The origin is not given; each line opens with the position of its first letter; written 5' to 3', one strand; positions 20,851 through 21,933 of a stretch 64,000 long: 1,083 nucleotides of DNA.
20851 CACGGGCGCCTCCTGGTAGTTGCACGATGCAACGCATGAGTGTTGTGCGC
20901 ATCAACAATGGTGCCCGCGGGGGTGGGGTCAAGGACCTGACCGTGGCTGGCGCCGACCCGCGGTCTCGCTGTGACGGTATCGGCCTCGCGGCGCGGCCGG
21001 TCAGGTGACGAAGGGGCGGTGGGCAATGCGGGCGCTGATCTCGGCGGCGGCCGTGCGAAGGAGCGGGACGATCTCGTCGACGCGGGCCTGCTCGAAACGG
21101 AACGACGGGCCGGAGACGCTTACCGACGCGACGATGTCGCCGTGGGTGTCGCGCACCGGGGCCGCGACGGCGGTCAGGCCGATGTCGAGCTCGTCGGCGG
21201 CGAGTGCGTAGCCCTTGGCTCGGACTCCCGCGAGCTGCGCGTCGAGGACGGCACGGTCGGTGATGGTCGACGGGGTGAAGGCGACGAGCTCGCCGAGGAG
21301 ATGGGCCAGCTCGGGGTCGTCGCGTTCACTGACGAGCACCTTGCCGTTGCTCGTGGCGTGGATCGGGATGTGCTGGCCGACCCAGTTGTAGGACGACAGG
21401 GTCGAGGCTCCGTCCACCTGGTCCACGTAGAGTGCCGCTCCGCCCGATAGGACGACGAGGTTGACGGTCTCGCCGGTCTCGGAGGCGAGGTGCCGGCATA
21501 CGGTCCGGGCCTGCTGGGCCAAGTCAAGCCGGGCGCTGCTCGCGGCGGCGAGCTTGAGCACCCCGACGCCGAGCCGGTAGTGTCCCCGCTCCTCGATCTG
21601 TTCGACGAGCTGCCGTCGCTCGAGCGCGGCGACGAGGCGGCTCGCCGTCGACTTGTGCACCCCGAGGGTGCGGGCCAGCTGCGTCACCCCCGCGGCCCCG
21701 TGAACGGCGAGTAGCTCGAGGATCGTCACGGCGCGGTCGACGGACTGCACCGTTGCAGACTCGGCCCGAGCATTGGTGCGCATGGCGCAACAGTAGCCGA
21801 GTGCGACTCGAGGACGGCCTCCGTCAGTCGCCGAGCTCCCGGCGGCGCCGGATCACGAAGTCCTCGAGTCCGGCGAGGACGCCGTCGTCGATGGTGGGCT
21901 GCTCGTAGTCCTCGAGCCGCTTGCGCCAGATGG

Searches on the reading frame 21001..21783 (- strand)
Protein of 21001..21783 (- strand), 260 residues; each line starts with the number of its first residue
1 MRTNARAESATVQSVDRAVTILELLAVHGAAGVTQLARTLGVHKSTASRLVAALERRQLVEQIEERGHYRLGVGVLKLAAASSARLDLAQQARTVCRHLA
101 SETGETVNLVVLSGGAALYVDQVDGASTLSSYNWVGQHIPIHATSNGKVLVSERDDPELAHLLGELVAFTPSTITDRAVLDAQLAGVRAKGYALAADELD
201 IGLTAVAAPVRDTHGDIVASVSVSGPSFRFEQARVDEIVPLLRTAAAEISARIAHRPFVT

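Call 4: search_protein_families(library=pfam, proteins=[window:21001-21783:-])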
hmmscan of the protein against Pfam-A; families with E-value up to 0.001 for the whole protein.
window:21001-21783:- (260 aa): 7 families
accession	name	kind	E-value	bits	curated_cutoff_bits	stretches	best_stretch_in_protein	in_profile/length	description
PF01614.24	IclR_C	-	5.2e-44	150.3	24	1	84-250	5-173/174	Bacterial transcriptional regulator IclR C-terminal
PF09339.16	HTH_IclR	-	3.8e-13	49.4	22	1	14-62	1-50/52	IclR helix-turn-helix domain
PF12802.13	MarR_2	-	4.2e-08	33.7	27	1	18-68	7-58/61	MarR family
PF01047.28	MarR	-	4.3e-08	33.4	24.6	1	20-61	7-48/59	MarR family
PF25213.1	HVO_A0261_N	-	1.3e-06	28.6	35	1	10-71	5-63/86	HVO_A0261 N-terminal domain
PF01325.25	Fe_dep_repress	-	3.6e-05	24.3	26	1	20-66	12-58/60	Iron dependent repressor, N-terminal DNA binding domain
PF01978.25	TrmB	-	0.0004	20.6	25.6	1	24-66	16-58/68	Sugar-specific transcriptional regulator TrmB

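Call 5: search_protein_families(library=ncbifam, proteins=[window:21001-21783:-])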
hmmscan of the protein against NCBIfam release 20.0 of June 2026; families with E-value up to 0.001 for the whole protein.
window:21001-21783:- (260 aa): 11 families
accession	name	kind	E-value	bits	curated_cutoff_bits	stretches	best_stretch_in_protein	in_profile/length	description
NF045644.1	TransRegBhcR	equivalog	6.3e-57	192.9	350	1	4-254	14-266/267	HTH-type transcriptional regulator BhcR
NF011671.1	PRK15090.1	equivalog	1.1e-43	149.3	275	1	8-255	6-255/256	DNA-binding transcriptional regulator KdgR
TIGR02431.1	pcaR_pcaU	subfamily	2.7e-41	141.5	284.75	1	11-251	4-246/248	beta-ketoadipate pathway transcriptional regulators, PcaR/PcaU/PobR family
NF008601.2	PRK11569.1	equivalog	3.5e-37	128.1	380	1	4-252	18-271/276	glyoxylate bypass operon transcriptional repressor IclR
NF007548.0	PRK10163.1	equivalog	6.9e-32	110.6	406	1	11-254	20-266/271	HTH-type transcriptional repressor AllR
NF007342.0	PRK09834.1-4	equivalog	2e-13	50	251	1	7-256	6-259/263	DNA-binding transcriptional regulator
NF007341.0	PRK09834.1-3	equivalog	3.9e-10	39.3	269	1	11-254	6-259/274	DNA-binding transcriptional regulator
TIGR01884.1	cas_HTH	subfamily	6e-09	35.6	60.2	1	16-68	142-194/202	CRISPR-associated CARF protein Csa3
NF007339.0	PRK09834.1-1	equivalog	2.4e-07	30.3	299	1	2-211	10-224/271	DNA-binding transcriptional regulator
NF033788.1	HTH_metalloreg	subfamily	5.5e-05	22.9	55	1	19-62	14-57/77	metalloregulator ArsR/SmtB family transcription factor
NF008273.0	PRK11050.1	equivalog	0.00077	19.1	153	0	19-85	43-108/156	manganese-binding transcriptional regulator MntR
